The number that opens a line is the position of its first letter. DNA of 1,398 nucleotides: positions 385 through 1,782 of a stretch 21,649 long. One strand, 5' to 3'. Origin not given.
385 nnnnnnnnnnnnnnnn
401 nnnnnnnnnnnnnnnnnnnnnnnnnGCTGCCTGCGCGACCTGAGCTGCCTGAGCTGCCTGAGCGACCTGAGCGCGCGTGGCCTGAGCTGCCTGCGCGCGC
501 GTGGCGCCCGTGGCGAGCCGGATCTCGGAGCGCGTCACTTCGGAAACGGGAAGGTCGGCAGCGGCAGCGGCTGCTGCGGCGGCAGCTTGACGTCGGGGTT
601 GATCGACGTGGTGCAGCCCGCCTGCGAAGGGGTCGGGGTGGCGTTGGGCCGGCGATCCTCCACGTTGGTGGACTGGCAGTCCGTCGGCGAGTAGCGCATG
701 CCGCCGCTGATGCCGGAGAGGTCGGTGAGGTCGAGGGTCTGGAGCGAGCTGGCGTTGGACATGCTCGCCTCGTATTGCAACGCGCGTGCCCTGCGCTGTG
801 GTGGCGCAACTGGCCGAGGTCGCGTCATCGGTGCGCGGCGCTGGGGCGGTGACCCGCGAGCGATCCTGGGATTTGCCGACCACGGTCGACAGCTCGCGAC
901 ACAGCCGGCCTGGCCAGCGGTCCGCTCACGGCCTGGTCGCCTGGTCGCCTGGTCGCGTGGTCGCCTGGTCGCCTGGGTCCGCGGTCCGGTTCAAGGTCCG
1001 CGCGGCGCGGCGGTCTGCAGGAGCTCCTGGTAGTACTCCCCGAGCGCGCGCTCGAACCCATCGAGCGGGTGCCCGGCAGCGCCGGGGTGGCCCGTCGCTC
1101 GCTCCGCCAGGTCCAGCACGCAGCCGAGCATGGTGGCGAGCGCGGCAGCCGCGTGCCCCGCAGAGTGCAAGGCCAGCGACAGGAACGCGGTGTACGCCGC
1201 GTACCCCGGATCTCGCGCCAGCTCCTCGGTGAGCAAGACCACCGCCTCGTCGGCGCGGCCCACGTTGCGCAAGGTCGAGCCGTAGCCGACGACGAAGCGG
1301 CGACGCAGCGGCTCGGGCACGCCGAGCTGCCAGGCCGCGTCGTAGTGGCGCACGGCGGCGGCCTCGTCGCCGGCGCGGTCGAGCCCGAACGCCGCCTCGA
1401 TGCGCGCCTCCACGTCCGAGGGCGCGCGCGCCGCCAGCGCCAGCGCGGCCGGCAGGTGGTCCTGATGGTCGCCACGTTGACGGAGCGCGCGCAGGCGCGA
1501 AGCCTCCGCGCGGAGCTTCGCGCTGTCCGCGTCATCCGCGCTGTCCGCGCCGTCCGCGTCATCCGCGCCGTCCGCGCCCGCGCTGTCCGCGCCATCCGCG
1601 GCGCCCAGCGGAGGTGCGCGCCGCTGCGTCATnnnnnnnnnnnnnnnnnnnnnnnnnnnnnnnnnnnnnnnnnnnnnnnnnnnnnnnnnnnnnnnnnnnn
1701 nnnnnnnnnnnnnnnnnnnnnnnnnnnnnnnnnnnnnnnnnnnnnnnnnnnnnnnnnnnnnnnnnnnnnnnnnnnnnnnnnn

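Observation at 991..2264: EVE (modified-base reader) domain fused to a histone H1-like tail, in an operon with a TPR_5-like protein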

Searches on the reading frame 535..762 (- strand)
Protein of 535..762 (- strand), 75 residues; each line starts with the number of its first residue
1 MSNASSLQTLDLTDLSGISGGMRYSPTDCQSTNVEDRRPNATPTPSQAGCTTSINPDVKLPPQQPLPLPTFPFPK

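Call 3: search_protein_families(library=pfam, proteins=[window:535-762:-], max_evalue=1)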
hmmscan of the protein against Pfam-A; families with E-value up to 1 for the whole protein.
window:535-762:- (75 aa): 1 family
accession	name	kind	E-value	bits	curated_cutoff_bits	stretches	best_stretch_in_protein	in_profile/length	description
PF14406.12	Bacteroid_pep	-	0.003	18.3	25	1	2-33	9-41/52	Ribosomally synthesized peptide in Bacteroidetes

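Call 4: search_protein_families(library=ncbifam, proteins=[window:535-762:-], max_evalue=1)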
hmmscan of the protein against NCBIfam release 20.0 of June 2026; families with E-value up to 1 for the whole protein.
window:535-762:- (75 aa): 0 families

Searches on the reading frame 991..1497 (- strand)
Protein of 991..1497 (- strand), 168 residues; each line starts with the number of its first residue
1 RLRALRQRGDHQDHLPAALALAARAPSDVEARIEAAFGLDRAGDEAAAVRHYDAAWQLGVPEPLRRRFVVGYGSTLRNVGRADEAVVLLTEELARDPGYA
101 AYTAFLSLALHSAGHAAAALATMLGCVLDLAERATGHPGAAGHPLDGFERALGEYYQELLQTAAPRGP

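Call 28: find_related_loci(query=window:991-1497:-, collection=metagenome_contigs, flank=3500)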
Query window:991-1497:- (168 aa) in metagenome_contigs; peptide patterns used: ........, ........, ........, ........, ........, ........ (x = any residue, [..] = any of these).
600 stretches matched a pattern (row limit reached: there are more); 16 encode a relative of the query (tblastn E <= 1e-3); 16 distinct loci.
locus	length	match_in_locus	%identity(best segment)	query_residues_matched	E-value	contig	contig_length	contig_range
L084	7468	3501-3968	55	2-168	1e-48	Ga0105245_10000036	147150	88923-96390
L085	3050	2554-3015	56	2-164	2e-47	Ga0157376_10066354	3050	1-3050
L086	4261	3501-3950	52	2-160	2e-45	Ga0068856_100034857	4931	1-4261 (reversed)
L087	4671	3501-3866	58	29-160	3e-39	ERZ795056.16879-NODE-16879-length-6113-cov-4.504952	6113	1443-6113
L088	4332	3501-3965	59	1-164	4e-39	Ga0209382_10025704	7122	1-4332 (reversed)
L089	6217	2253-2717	59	1-164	4e-39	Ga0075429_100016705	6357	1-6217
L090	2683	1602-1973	62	28-160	3e-35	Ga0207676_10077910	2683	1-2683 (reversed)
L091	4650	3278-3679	57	22-164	4e-35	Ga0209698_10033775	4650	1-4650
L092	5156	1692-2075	56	27-163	2e-34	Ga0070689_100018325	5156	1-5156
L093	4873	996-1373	54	26-160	3e-32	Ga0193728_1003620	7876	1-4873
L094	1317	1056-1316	66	15-101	7e-30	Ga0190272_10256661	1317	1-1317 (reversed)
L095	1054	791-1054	57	2-89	1e-22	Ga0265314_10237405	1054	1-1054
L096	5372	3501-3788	48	21-115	2e-14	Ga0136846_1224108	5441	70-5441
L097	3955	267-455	53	21-84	8e-12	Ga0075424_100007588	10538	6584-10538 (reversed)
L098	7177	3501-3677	44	34-92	6e-8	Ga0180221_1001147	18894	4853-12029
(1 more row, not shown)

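Call 36: find_homologous_proteins(query=window:991-1497:-)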
Query window:991-1497:- (168 aa): 381 proteins with E <= 0.001 among 8000 candidates; the best 120 are listed.
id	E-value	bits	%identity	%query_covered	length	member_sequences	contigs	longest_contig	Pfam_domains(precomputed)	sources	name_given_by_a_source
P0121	3.8e-100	351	99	100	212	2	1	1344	PF12688.14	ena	-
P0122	6.3e-85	301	90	100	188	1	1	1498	PF12688.14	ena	-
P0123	5.7e-67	243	73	97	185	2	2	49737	PF12688.14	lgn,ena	-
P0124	1.5e-64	235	73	94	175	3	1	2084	PF13428.13,PF12688.14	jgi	jgi:predicted Zn-dependent protease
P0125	4.0e-63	230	71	96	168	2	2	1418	PF13428.13,PF12688.14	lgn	-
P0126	9.3e-63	229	71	93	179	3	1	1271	PF12688.14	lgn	-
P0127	2.7e-62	228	67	98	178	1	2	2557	PF12688.14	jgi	jgi:predicted Zn-dependent protease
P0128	3.4e-62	227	69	97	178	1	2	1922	PF12688.14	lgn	-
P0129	9.7e-62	226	66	98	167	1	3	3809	PF13428.13,PF12688.14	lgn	-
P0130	1.1e-60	222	69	95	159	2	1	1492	PF12688.14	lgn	-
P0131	3.3e-60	221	67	100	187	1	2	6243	PF03704.24,PF12688.14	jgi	jgi:predicted Zn-dependent protease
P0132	3.5e-60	221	67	98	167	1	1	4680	PF12688.14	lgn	-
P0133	3.9e-60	221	73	83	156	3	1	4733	PF14559.13,PF12688.14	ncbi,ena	-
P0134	3.9e-60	221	67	97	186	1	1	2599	PF12688.14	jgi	jgi:predicted Zn-dependent protease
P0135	1.8e-59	218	71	83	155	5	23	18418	PF14559.13,PF12688.14,PF14561.13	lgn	-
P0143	3.4e-52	195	63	95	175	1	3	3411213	PF13428.13,PF12688.14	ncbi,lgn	ncbi:MAG: tetratricopeptide repeat protein [Kofleriaceae bacterium]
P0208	2.2e-40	156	59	95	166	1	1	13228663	PF14559.13,PF13176.13,PF13428.13,PF12688.14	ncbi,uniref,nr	ncbi:tetratricopeptide repeat protein [Nannocystis punicea]|uniref:Tetratricopeptide repeat protein 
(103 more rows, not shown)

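Call 38: find_encoding_contigs(protein=P0121, flank=3000)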
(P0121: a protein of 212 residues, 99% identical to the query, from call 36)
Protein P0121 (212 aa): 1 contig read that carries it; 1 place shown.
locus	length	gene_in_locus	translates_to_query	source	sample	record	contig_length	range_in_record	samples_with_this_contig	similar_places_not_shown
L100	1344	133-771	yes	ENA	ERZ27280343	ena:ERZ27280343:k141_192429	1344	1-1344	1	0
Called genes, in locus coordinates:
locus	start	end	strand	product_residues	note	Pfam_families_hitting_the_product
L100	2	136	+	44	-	?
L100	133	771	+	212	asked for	PF12688:TPR_5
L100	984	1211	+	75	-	-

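Call 39: find_encoding_contigs(protein=P0122, flank=3000)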
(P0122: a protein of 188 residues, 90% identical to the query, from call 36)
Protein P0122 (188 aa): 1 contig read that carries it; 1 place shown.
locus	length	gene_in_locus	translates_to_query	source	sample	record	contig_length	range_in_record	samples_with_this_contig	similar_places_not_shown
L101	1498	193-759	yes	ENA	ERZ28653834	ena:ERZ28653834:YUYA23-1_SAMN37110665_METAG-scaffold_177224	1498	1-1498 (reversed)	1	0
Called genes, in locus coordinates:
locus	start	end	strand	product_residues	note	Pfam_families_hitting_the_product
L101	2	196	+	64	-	?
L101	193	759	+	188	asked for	PF12688:TPR_5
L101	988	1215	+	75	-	-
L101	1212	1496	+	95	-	?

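Call 51: find_encoding_contigs(protein=P0208, flank=4000, max_places=2)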
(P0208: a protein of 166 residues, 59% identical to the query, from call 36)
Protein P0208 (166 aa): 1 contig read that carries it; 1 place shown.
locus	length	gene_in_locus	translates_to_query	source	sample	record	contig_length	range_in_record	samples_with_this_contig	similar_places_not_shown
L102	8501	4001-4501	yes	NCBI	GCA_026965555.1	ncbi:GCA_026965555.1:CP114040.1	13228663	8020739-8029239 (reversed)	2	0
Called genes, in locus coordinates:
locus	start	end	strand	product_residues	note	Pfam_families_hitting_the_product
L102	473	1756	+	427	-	PF13414:TPR_11 (faint), PF00515:TPR_1 (faint), PF13431:TPR_17 (faint)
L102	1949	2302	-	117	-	-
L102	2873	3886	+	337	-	-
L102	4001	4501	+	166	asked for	PF13428:TPR_14 (faint), PF12688:TPR_5, PF13176:TPR_7 (faint), PF14559:TPR_19 (weak)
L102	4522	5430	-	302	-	PF13620:CarboxypepD_reg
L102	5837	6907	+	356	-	-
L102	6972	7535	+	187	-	PF07638:Sigma70_ECF (weak), PF04542:Sigma70_r2, PF08281:Sigma70_r4_2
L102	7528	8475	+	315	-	-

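Call 52: find_encoding_contigs(protein=P0143, flank=4000, max_places=2)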
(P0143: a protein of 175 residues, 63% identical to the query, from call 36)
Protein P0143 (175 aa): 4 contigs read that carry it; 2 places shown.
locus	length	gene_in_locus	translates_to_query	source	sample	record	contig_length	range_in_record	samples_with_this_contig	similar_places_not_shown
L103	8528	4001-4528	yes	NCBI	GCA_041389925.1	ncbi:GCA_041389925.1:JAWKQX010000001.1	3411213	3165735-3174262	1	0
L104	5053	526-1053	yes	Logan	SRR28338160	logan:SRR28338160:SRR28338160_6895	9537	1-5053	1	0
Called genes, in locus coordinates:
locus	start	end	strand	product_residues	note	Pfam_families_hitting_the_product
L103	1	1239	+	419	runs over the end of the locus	PF07690:MFS_1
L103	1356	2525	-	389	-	-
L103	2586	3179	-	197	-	PF00081:Sod_Fe_N, PF02777:Sod_Fe_C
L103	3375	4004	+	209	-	PF01878:EVE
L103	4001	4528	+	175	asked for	PF13428:TPR_14 (faint), PF12688:TPR_5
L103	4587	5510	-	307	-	PF02811:PHP (weak)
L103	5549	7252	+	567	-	PF00069:Pkinase, PF07714:PK_Tyr_Ser-Thr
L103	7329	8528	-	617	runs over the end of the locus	-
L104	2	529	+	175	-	?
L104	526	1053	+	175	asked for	PF13428:TPR_14 (faint), PF12688:TPR_5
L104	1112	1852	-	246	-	-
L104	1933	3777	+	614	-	PF00069:Pkinase, PF07714:PK_Tyr_Ser-Thr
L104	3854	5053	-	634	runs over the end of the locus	-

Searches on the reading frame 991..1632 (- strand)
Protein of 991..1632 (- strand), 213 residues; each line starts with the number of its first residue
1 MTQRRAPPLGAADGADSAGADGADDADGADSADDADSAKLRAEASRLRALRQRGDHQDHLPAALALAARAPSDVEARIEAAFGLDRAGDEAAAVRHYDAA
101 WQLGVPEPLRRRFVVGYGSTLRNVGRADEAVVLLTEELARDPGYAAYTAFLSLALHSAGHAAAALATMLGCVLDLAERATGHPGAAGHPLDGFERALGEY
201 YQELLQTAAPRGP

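Call 3: search_protein_families(library=pfam, proteins=[window:991-1632:-], max_evalue=1)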
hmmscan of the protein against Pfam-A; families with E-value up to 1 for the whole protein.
window:991-1632:- (213 aa): 5 families
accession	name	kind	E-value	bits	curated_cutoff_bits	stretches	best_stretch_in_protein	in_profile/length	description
PF12688.13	TPR_5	-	1e-15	58.4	24.2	1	77-173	4-102/119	Tetratrico peptide repeat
PF03704.23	BTAD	-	0.00081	20.2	22.1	2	30-102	52-124/146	Bacterial transcriptional activator domain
PF13428.12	TPR_14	-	0.0087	17.1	23.5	2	115-148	5-38/44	Tetratricopeptide repeat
PF14561.12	TPR_20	-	0.05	14.4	25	0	131-172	8-49/90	Tetratricopeptide repeat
PF14559.12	TPR_19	-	0.077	13.8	25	1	125-168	5-48/68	Tetratricopeptide repeat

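Call 4: search_protein_families(library=ncbifam, proteins=[window:991-1632:-], max_evalue=1)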
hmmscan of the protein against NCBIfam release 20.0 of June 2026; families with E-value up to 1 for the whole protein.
window:991-1632:- (213 aa): 2 families
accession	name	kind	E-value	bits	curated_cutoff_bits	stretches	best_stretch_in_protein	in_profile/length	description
NF040959.1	MamA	equivalog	0.014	14.8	200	1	34-168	33-162/204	magnetosome protein MamA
NF033920.0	C39_PA2778_fam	equivalog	0.026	13.9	150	1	74-167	156-246/255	PA2778 family cysteine peptidase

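Call 35: search_solved_structures(query=window:991-1632:-, max_evalue=1, show_alignments=1)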
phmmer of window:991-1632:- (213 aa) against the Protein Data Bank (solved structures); distinct sequences matched with E-value up to 1: 5.
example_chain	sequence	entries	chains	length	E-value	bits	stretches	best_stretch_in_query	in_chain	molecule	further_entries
3k9i_A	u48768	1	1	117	0.0027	21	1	88-176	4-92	BH0479 protein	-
6eou_A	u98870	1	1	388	0.12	15.6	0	49-159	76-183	UDP-N-acetylglucosamine--peptide N-acetylglucosaminyltransferase 110 kDa subunit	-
1w3b_A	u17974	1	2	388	0.12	15.6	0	49-160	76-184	UDP-N-ACETYLGLUCOSAMINE--PEPTIDE N-ACETYLGLUCOSAMINYLTRANSFERASE 110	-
6vl6_B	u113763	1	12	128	0.59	13.3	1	54-147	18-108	T33_dn2B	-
3q15_A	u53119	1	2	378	0.99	12.6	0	58-138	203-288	Response regulator aspartate phosphatase H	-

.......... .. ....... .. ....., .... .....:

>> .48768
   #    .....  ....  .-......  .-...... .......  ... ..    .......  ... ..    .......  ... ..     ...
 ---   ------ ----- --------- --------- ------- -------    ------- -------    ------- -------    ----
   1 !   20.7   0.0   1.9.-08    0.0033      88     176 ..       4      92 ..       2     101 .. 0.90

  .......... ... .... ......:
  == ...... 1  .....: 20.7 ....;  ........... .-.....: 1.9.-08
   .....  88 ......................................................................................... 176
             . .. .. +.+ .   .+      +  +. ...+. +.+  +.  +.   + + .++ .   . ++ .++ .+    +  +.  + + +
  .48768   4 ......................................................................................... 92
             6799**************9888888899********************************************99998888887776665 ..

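Call 55: search_protein_families(library=padloc, proteins=[window:991-1632:-], max_evalue=0.01)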
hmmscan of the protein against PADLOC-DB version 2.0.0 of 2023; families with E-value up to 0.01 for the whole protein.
window:991-1632:- (213 aa): 0 families

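Call 59: predict_structure(alignment_id=A2)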
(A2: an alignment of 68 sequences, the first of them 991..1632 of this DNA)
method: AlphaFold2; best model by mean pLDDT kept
length: 213 residues; sequences in the alignment: 68
mean_pLDDT: 92.1   pTM: 0.80
mean pLDDT of the five models: 92.1, 91.7, 91.5, 90.8, 90.8
residues with pLDDT >= 90: 169; 70-90: 18; 50-70: 25; < 50: 1
segments of 3 or more residues with pLDDT < 50: none
pLDDT, mean of each block of 10 residues (from residue 1): 61 60 69 94 98 98 98 98 98 99 98 98 99 98 98 99 98 95 87 97 96 81
secondary structure, 60 per line:
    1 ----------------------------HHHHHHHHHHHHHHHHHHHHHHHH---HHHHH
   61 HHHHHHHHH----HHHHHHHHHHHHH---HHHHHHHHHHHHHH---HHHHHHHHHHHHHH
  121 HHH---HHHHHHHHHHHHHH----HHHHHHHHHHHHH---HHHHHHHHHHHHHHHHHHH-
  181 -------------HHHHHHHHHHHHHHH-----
elements in order: H29-52 H56-69 H74-86 H90-103 H107-123 H127-140 H145-157 H161-179 H194-208

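Call 62: fold_search(model_id=the predicted structure, library=pdb)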
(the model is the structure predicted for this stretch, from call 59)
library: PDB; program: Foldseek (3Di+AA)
matches with E <= 10: 1446; with E <= 0.001: 32
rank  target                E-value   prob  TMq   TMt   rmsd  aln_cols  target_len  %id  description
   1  9qhc_A                1.1e-04  1.00  0.56  0.44   9.6       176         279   22  Crystal structure of 8-repeat CTPR protein with eliminated coordination sites (released 2025-10-22)
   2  5lfl_B                1.6e-04  1.00  0.53  0.64   9.6       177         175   17  MamA RS-1 ArsTM double mutant (released 2017-08-02)
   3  9gzg_A                1.7e-04  1.00  0.52  0.69   5.2       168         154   19  Crystal structure of CTPR4E4 mutant (released 2025-10-15)
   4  5lfl_F                2.0e-04  1.00  0.53  0.63  10.3       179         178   17  MamA RS-1 ArsTM double mutant (released 2017-08-02)
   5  7obi_B                2.1e-04  1.00  0.52  0.78   3.0       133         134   20  Consensus tetratricopeptide repeat protein type RV4 (released 2022-02-23)
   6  8chy                  2.2e-04  1.00  0.54  0.43   8.7       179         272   20  Crystal structure of an 8-repeat consensus TPR superhelix with Zinc. (released 2024-02-21)
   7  5lfl_D                2.3e-04  1.00  0.53  0.63   9.6       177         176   17  MamA RS-1 ArsTM double mutant (released 2017-08-02)
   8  7obi_A                2.7e-04  1.00  0.47  0.70   7.5       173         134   18  Consensus tetratricopeptide repeat protein type RV4 (released 2022-02-23)
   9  5lfl_A                3.0e-04  1.00  0.54  0.64   9.6       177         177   17  MamA RS-1 ArsTM double mutant (released 2017-08-02)
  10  4xi0_A                3.1e-04  1.00  0.55  0.64   6.2       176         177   18  MamA 41-end from Desulfovibrio magneticus RS-1 (released 2015-08-19)
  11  8re5_A                3.5e-04  1.00  0.45  0.25  11.7       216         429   16  Aspartyl/Asparaginyl beta-hydroxylase (AspH) R735Q variant in complex with Mn, 2-oxosuberate and a Factor X derived pe (released 2024-12-18)
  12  4xi0_B                4.0e-04  1.00  0.55  0.65   6.2       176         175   18  MamA 41-end from Desulfovibrio magneticus RS-1 (released 2015-08-19)
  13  4xi0_F                4.2e-04  1.00  0.55  0.64   6.2       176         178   18  MamA 41-end from Desulfovibrio magneticus RS-1 (released 2015-08-19)
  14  9qhc_B                4.2e-04  1.00  0.55  0.44   9.8       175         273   21  Crystal structure of 8-repeat CTPR protein with eliminated coordination sites (released 2025-10-22)
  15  5lfm_F                5.1e-04  1.00  0.54  0.64   9.8       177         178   17  MamA RS-1 ArsTM double mutant (released 2017-08-02)
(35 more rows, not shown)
